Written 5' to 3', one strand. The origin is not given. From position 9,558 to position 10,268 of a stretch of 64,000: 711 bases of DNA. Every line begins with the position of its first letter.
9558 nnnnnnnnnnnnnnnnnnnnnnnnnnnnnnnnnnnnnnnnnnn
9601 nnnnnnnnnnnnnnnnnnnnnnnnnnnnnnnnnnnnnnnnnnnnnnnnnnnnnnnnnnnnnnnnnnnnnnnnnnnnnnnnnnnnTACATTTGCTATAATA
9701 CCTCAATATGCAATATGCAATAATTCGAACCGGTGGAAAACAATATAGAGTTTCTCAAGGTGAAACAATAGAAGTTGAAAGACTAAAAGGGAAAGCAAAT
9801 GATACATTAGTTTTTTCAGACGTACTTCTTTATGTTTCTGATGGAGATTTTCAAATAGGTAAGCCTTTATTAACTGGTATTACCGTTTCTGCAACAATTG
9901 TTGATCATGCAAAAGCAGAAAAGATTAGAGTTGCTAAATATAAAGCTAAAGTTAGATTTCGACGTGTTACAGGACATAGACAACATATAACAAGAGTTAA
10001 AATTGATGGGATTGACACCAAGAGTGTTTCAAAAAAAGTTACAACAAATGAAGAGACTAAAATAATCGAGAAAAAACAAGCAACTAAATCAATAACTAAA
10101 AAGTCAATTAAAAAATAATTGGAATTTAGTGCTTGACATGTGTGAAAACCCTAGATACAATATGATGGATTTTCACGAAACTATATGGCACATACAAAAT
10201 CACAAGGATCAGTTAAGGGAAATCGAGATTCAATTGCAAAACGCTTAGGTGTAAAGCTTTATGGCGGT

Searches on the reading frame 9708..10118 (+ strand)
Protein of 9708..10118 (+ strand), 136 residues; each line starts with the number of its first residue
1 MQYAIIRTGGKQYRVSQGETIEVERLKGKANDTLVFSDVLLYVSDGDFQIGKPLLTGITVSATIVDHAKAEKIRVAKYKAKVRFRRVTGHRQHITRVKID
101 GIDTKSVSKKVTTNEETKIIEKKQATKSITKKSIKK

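Call 55: search_protein_families(library=pfam, proteins=[window:9708-10118:+], max_evalue=0.0001)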
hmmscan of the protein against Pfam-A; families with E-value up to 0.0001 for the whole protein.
window:9708-10118:+ (136 aa): 1 family
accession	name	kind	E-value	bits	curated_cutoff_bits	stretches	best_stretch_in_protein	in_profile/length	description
PF00829.26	Ribosomal_L21p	-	8.8e-33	113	27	1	3-102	2-99/99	Ribosomal prokaryotic L21 protein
